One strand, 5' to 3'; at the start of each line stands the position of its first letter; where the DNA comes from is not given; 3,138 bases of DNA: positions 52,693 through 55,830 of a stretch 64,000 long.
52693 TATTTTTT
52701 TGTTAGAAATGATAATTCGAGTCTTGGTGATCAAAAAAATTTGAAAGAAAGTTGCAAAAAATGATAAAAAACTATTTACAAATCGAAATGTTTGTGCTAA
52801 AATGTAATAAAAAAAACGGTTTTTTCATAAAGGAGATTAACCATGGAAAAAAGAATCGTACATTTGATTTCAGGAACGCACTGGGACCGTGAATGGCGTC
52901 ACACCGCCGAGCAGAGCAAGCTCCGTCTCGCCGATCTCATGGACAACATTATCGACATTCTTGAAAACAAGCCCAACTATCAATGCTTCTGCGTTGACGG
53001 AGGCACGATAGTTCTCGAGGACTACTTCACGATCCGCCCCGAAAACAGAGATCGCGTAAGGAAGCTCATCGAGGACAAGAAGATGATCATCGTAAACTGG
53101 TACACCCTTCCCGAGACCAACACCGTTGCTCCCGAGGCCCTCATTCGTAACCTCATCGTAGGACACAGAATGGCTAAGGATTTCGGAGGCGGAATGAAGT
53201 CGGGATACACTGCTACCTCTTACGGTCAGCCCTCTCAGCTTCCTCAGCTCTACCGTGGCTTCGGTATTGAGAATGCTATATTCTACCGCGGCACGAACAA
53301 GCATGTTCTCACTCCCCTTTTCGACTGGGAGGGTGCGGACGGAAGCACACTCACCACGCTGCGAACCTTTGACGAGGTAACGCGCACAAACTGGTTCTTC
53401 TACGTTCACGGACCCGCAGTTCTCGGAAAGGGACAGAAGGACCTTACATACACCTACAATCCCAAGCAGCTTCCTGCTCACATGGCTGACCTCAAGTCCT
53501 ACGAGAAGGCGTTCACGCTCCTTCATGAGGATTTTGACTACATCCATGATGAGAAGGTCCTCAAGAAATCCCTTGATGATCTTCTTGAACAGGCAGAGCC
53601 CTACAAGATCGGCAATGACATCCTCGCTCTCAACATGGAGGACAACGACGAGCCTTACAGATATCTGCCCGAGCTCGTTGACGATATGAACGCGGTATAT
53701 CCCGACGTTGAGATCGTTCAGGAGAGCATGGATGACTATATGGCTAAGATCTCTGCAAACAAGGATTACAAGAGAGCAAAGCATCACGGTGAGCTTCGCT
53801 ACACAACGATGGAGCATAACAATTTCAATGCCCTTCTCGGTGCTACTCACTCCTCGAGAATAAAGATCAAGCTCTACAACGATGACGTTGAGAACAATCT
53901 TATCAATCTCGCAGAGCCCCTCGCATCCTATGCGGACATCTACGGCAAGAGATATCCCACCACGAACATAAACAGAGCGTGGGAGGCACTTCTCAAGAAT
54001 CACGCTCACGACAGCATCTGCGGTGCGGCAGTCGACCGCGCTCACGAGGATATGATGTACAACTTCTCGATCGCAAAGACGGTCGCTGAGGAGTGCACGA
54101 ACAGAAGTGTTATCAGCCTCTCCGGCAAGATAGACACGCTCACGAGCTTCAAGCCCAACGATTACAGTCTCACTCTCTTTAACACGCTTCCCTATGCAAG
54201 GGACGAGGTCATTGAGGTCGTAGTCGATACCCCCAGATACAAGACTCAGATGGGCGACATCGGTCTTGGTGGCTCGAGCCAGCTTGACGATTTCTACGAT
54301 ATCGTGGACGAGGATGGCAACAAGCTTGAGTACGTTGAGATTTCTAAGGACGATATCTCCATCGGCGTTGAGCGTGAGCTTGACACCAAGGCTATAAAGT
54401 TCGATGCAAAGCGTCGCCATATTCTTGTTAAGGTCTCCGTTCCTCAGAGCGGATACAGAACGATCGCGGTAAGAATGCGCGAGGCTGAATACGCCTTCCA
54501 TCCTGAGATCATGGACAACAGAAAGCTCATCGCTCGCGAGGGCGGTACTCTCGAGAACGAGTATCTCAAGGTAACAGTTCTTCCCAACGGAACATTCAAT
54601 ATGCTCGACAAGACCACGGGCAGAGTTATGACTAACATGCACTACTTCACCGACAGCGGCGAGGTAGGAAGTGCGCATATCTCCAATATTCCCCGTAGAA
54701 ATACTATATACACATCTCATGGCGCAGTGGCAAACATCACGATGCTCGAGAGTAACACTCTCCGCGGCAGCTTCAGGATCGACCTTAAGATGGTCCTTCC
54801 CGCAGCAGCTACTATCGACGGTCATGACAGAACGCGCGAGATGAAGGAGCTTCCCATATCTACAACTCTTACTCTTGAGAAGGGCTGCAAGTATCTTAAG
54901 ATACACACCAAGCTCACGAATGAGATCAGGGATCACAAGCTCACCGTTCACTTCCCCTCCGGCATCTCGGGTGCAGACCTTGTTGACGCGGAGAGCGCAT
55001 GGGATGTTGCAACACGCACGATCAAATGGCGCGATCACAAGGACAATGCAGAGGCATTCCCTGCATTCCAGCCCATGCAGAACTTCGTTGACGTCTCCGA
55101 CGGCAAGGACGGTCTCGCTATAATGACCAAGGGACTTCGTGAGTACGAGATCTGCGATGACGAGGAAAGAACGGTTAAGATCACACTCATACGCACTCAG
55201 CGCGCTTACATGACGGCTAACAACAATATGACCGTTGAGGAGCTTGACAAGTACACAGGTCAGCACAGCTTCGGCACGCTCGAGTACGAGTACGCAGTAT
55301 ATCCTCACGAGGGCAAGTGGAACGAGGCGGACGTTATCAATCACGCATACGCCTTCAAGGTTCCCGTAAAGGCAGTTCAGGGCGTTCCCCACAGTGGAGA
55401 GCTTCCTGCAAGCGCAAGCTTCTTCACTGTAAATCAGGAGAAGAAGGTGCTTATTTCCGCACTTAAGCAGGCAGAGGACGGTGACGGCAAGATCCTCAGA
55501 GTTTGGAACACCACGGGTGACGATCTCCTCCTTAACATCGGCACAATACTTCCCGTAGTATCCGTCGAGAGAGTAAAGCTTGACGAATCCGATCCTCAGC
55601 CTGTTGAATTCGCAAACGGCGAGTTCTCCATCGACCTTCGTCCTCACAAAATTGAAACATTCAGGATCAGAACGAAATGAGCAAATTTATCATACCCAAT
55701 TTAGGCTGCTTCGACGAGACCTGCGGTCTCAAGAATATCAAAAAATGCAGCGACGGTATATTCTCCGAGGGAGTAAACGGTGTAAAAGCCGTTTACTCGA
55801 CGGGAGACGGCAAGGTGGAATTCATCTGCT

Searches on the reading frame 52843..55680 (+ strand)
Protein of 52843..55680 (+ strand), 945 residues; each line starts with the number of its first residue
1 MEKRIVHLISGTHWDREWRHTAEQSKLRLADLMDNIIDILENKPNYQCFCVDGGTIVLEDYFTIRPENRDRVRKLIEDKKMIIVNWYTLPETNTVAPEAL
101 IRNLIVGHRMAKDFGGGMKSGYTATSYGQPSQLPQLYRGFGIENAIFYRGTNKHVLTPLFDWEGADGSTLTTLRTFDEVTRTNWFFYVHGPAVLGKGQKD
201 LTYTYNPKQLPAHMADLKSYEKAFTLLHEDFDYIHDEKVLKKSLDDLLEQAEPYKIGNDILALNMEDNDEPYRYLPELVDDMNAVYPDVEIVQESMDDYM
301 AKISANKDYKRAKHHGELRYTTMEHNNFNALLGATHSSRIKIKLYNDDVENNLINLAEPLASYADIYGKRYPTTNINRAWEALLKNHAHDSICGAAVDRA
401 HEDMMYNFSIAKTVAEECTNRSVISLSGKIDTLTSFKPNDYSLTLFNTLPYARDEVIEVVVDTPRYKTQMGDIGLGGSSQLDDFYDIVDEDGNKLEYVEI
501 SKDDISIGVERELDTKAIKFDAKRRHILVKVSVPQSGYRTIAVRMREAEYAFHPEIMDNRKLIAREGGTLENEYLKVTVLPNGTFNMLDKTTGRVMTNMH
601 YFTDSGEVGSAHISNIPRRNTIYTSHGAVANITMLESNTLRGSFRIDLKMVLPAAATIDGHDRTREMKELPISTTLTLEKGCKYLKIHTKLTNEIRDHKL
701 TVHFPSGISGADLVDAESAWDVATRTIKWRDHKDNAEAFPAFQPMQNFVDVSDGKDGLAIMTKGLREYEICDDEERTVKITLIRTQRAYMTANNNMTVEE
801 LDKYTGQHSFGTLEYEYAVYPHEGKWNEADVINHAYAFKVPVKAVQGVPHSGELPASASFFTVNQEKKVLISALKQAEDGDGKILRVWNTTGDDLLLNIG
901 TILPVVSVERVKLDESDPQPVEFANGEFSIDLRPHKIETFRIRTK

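Call 47: find_encoding_contigs(protein=window:52843-55680:+, flank=10000, max_places=10)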
Protein window:52843-55680:+ (945 aa): 4 contigs read that carry it; 3 places shown.
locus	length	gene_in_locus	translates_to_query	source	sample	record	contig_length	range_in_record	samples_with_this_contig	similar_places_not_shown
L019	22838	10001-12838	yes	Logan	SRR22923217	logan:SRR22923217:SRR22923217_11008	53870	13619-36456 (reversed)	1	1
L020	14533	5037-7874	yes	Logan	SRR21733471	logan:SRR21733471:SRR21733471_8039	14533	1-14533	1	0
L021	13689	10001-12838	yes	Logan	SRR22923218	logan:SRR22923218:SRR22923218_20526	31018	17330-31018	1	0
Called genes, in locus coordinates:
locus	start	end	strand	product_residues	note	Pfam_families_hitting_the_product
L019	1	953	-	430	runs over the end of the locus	PF03663:Glyco_hydro_76, PF07944:Beta-AFase-like_GH127_cat (faint)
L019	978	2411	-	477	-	-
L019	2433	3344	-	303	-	PF00528:BPD_transp_1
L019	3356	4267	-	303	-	PF00528:BPD_transp_1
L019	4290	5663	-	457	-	PF13416:SBP_bac_8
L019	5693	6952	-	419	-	PF06824:Glyco_hydro_125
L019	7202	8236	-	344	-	PF00356:LacI, PF00532:Peripla_BP_1 (faint), PF13377:Peripla_BP_3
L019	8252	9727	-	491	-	PF20957:GxGYxYP_N_2nd (faint), PF20958:GxGYxYP_N_3rd, PF14323:GxGYxYP_C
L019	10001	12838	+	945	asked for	PF01074:Glyco_hydro_38N, PF09261:Alpha-mann_mid, PF07748:Glyco_hydro_38C, PF17677:Glyco_hydro38C2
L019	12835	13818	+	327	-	PF00702:Hydrolase, PF13419:HAD_2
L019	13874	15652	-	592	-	PF17168:DUF5127, PF16335:GtaA_6_Hairpin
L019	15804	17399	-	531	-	PF04616:Glyco_hydro_43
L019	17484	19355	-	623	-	PF20511:PMI_typeI_cat, PF21621:MPI_cupin_dom (faint), PF00480:ROK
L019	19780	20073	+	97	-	-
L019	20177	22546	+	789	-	PF22666:Glyco_hydro_2_N2, PF02837:Glyco_hydro_2_N, PF00703:Glyco_hydro_2, PF02836:Glyco_hydro_2_C, PF18565:Glyco_hydro2_C5 (weak)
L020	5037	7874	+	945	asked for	PF01074:Glyco_hydro_38N, PF09261:Alpha-mann_mid, PF07748:Glyco_hydro_38C, PF17677:Glyco_hydro38C2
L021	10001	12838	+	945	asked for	PF01074:Glyco_hydro_38N, PF09261:Alpha-mann_mid, PF07748:Glyco_hydro_38C, PF17677:Glyco_hydro38C2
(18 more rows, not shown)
